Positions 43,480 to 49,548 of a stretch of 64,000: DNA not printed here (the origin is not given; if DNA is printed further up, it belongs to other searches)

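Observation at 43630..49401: A 1923-aa giant protein carries what looks like a papain-like catalytic core split by a ~690-residue helical insertion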

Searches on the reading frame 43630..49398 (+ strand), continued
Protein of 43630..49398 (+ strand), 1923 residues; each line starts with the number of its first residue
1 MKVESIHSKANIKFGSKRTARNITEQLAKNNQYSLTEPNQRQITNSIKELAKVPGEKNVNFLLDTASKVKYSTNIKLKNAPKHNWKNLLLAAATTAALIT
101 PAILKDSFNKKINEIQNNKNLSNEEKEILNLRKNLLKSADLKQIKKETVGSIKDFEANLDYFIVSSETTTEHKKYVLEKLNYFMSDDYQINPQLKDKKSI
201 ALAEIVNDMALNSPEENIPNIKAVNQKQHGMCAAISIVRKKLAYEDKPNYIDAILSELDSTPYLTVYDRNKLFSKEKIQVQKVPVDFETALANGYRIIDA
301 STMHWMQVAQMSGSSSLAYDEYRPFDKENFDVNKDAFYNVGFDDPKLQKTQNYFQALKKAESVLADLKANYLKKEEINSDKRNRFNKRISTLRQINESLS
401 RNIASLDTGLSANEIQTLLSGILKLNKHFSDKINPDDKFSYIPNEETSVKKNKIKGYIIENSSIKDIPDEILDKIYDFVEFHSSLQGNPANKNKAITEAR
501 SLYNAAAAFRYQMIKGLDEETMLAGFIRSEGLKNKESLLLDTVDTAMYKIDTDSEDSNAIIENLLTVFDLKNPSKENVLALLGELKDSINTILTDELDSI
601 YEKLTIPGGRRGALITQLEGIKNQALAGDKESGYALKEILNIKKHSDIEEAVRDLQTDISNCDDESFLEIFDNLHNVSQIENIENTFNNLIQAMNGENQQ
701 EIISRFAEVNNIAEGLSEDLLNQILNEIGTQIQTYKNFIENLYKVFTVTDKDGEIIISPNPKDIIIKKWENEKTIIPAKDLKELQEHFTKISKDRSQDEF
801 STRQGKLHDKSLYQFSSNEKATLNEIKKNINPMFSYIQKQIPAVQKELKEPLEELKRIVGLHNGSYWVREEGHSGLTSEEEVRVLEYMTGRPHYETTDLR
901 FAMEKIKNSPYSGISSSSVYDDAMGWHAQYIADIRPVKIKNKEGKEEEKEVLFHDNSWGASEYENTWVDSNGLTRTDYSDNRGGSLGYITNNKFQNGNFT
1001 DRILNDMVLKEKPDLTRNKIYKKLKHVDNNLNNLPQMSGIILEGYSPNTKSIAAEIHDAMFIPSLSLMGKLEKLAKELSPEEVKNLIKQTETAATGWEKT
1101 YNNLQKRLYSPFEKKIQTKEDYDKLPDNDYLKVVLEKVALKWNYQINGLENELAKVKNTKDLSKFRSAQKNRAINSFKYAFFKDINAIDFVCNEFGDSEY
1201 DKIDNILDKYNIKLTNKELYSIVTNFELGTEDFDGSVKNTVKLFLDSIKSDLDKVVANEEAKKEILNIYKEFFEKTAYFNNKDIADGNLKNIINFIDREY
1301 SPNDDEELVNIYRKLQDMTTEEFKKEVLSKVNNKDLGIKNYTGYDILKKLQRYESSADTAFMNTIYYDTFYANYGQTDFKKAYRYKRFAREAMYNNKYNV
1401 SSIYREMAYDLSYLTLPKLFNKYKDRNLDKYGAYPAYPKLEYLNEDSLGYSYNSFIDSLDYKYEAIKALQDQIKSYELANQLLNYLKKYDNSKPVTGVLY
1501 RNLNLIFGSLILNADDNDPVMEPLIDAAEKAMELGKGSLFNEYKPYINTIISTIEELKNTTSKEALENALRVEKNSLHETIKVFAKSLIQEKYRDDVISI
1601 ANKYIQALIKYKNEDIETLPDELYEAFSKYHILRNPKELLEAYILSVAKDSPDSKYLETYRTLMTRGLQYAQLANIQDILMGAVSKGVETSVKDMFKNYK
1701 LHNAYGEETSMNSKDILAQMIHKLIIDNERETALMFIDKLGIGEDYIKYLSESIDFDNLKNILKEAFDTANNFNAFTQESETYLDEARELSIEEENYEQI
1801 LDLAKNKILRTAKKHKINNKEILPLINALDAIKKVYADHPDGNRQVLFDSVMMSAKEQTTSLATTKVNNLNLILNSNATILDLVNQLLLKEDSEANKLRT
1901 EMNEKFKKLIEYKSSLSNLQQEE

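Call 53: find_related_loci(query=A1, collection=genome_contigs, flank=6000)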
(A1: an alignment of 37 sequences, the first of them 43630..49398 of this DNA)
Query A1 (1923 aa) in genome_contigs; peptide patterns used: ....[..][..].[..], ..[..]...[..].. (x = any residue, [..] = any of these).
301 stretches matched a pattern; 138 encode a relative of the query (tblastn E <= 1e-3); the best 80 are kept; 80 distinct loci.
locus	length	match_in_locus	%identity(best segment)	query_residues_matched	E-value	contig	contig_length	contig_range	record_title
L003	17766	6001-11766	52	1-1923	0e+0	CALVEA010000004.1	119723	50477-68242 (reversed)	MAG: Candidatus Gastranaerophilales bacterium isolate BRZ_CP__bin30 genome assembly, contig: BRZ_CP__NODE_214_length_119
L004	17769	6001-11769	53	1-1923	0e+0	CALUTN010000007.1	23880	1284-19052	MAG: Candidatus Gastranaerophilales bacterium isolate BRZ_DC__bin16 genome assembly, contig: BRZ_DC__NODE_2358_length_23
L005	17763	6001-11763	47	1-1923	0e+0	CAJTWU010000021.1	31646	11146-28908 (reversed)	MAG TPA_asm: uncultured Vampirovibrio sp. isolate MGBC118087 genome assembly, contig: MGBC118087.21, whole genome shotgu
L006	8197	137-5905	47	1-1923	0e+0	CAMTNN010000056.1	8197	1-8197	MAG TPA_asm: uncultured cyanobacterium isolate SRR12464014_bin.9_metawrap_v1.3_MAG genome assembly, contig: NODE.2419_le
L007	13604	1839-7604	46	1-1923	0e+0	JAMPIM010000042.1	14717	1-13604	MAG: Candidatus Gastranaerophilales bacterium isolate NALB_7963_8 Scaffold_#42__SCF_042___14717_bp, whole genome shotgun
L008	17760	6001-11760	69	1-1920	0e+0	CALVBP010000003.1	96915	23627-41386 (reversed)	MAG: Candidatus Gastranaerophilales bacterium isolate BRZ_LE__bin21 genome assembly, contig: BRZ_LE__NODE_158_length_969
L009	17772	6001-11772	46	1-1923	0e+0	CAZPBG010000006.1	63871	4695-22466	MAG TPA_asm: uncultured Vampirovibrio sp. isolate SRP313737_co1_272 genome assembly, contig: NODE_758_length_63871_cov_2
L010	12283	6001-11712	43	9-1916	0e+0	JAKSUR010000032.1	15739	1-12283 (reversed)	MAG: bacterium isolate Horse_feces338 MAG338_32, whole genome shotgun sequence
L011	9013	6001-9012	72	1-1002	0e+0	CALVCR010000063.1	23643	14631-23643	MAG: Candidatus Gastranaerophilales bacterium isolate E05__bin324 genome assembly, contig: E05__k127_3425070, whole geno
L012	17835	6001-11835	45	1-1923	0e+0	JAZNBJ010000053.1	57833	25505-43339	MAG: Candidatus Gastranaerophilaceae bacterium isolate T1900044742_TS20190208.MAGScoT_cleanbin_000015 SGB_2075_k141_2308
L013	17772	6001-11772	41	14-1920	0e+0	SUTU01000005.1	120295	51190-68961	MAG: Cyanobacteria bacterium SIG28 NODE_3529_length_120295_cov_6.953948, whole genome shotgun sequence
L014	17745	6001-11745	40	14-1920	0e+0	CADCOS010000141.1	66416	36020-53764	uncultured bacterium isolate RUG14844 genome assembly, contig: RUG14844_asm_141, whole genome shotgun sequence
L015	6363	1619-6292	46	9-1570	0e+0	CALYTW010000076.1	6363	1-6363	MAG: uncultured cyanobacterium isolate SRR7188236_bin.56_metaWRAP_v1.3_MAG genome assembly, contig: ERZ9280836.8746, who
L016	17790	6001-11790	45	1-1922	0e+0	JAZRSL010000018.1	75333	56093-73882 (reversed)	MAG: Candidatus Gastranaerophilaceae bacterium isolate T1900045347_YK20190037.MAGScoT_cleanbin_000009 SGB_6720_k141_2972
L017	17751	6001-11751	39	5-1920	0e+0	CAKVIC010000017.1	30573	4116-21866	MAG: uncultured Candidatus Melainabacteria bacterium isolate REFINED_METABAT215_TOP10_CONTIGS_1500_ASSEMBLY_K77_MERGED__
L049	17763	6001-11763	48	1-1923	0e+0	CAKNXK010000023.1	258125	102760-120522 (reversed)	MAG: uncultured Candidatus Melainabacteria bacterium isolate 0308_My_metabat.004 genome assembly, contig: 0308My_k83_246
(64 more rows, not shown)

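Call 62: search_protein_families(library=padloc, proteins=[window:43630-49398:+], max_evalue=1)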
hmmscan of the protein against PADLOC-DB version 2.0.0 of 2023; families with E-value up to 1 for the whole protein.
window:43630-49398:+ (1923 aa): 0 families

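Call 63: search_protein_families(library=phrogs, proteins=[window:43630-49398:+], max_evalue=1)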
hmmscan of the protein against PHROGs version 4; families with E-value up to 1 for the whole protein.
window:43630-49398:+ (1923 aa): 0 families
